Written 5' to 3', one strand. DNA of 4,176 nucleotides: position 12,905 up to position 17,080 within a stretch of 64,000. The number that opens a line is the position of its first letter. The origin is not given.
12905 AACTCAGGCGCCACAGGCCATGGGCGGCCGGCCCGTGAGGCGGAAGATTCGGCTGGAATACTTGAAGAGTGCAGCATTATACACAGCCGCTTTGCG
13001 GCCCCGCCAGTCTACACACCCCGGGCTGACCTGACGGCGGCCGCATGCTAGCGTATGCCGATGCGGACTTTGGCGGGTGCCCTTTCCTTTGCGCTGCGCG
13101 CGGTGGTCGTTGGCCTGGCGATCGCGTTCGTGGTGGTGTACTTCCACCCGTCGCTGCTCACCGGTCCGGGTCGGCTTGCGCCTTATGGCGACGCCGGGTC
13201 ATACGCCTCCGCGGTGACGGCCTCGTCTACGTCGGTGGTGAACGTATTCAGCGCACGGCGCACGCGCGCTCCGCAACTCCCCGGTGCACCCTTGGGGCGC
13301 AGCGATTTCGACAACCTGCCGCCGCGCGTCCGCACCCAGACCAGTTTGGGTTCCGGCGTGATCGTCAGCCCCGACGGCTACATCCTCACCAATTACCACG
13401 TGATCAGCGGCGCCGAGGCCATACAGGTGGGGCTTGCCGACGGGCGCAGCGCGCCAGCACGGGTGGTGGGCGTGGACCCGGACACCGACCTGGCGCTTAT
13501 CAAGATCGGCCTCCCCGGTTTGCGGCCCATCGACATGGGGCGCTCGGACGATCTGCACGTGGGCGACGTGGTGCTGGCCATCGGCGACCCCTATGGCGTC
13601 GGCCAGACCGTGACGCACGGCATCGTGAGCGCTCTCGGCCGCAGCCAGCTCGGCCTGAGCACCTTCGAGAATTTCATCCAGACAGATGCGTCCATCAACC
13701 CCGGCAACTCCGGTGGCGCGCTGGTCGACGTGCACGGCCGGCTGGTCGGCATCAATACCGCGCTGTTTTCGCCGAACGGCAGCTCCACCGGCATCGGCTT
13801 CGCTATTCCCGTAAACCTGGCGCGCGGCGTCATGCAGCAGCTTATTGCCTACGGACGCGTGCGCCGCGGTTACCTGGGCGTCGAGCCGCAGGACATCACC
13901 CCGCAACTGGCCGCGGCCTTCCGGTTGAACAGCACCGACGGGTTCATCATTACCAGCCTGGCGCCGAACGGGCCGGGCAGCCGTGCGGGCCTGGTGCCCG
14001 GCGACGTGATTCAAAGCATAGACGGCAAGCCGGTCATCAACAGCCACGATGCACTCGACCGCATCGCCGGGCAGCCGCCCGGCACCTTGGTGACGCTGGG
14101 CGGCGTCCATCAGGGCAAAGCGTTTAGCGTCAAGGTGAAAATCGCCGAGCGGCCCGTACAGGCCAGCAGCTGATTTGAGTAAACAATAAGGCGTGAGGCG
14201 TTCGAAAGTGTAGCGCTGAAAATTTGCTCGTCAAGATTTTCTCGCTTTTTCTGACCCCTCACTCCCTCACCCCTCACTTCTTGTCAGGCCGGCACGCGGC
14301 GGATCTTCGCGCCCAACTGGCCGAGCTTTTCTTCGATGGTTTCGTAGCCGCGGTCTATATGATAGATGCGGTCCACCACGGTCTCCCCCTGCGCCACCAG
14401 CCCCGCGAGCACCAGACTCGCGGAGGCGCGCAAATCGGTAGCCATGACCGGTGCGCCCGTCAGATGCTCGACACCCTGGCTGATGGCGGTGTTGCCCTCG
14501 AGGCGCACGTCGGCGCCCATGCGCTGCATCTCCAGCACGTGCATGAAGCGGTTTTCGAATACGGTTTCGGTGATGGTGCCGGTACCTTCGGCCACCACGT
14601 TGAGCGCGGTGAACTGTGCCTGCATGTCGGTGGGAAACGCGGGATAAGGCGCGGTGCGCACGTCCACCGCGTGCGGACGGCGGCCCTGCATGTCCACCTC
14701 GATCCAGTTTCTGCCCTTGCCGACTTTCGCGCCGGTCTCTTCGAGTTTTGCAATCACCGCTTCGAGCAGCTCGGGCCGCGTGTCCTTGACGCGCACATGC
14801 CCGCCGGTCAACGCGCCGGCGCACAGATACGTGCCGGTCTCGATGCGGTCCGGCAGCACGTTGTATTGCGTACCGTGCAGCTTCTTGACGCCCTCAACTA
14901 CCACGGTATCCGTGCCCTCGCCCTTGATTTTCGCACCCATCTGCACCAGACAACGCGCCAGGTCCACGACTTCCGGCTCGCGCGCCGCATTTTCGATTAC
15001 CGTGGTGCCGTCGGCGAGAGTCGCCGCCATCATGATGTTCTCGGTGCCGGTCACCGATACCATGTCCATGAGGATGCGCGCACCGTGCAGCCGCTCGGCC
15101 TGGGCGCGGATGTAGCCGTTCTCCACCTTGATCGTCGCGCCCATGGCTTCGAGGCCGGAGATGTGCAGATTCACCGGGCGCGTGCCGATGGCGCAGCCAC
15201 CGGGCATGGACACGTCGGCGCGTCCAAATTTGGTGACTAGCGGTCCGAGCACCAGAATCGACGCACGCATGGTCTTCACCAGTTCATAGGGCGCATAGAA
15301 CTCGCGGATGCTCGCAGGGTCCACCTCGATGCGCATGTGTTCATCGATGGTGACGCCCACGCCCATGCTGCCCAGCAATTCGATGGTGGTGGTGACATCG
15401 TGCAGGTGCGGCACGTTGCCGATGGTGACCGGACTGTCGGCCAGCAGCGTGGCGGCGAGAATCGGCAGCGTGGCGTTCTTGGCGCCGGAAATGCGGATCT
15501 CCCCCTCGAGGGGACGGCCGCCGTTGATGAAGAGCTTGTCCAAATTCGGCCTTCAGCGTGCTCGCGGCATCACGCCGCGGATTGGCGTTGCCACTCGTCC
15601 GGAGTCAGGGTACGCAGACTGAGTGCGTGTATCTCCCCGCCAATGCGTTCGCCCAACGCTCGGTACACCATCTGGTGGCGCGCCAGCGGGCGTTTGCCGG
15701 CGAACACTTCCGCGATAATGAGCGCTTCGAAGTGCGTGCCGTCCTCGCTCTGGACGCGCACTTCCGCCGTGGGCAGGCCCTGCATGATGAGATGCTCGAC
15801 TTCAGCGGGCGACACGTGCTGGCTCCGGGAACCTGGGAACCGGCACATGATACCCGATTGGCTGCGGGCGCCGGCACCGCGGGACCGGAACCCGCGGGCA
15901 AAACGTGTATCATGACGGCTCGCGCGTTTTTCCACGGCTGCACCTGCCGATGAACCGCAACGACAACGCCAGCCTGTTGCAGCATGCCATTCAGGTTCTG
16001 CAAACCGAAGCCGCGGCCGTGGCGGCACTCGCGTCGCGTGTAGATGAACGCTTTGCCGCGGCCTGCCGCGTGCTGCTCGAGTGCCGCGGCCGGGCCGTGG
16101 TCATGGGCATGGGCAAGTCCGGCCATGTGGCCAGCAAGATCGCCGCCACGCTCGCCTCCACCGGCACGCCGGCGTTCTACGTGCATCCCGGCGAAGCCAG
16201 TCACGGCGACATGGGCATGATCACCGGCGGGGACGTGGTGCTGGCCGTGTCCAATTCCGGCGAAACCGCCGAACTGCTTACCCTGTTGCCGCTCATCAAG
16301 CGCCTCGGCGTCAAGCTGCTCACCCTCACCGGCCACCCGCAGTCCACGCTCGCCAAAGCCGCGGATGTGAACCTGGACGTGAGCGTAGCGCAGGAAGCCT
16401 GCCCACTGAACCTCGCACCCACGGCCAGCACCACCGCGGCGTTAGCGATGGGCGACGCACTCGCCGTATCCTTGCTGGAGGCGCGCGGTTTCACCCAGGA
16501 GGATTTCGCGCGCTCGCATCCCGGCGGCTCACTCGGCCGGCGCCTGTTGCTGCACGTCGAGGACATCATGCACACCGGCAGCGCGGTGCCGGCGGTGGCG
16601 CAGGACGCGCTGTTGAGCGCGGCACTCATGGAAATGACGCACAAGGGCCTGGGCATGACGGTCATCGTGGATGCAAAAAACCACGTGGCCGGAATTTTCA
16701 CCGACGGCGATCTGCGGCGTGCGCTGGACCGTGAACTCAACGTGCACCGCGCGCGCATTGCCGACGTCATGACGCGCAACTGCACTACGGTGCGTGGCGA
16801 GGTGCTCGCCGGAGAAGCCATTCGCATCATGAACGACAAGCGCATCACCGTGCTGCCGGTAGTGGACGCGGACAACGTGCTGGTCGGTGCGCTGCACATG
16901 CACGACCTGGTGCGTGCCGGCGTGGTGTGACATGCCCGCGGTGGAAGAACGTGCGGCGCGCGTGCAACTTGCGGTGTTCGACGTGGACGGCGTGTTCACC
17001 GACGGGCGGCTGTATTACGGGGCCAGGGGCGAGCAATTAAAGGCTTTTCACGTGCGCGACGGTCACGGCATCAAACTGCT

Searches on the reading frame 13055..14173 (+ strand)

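Call 74: search_protein_families(library=pfam, proteins=[window:13055-14173:+], max_evalue=0.000001)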
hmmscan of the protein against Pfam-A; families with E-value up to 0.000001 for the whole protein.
window:13055-14173:+ (372 aa): 5 families
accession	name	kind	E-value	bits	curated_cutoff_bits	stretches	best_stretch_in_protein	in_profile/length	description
PF13365.12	Trypsin_2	-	9.2e-36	124.2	27.6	1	99-233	1-144/144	Trypsin-like peptidase domain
PF00089.32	Trypsin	-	7.9e-20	72.1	20.6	1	97-254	25-214/220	Trypsin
PF13180.12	PDZ_2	-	2.3e-11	44.2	27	1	272-363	1-80/80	PDZ domain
PF17820.7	PDZ_6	-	1.7e-10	40.9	27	1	298-348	1-50/54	PDZ domain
PF00595.29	PDZ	-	9.6e-09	35.9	23.2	1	270-332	8-63/81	PDZ domain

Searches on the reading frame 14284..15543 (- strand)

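Call 74: search_protein_families(library=pfam, proteins=[window:14284-15543:-], max_evalue=0.000001)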
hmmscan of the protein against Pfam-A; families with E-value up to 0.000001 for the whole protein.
window:14284-15543:- (419 aa): 1 family
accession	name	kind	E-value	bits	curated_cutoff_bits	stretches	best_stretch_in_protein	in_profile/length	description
PF00275.25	EPSP_synthase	-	1.7e-121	406.3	22.8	1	7-407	2-417/417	EPSP synthase (3-phosphoshikimate 1-carboxyvinyltransferase)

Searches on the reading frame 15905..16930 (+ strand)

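Call 74: search_protein_families(library=pfam, proteins=[window:15905-16930:+], max_evalue=0.000001)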
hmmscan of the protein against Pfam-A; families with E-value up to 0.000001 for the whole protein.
window:15905-16930:+ (341 aa): 2 families
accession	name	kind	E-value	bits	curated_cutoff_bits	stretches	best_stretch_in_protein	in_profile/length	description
PF01380.27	SIS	-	8.3e-31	106.9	25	1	58-188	2-130/131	SIS domain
PF00571.33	CBS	-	1.4e-17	64.2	24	1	285-338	1-54/57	CBS domain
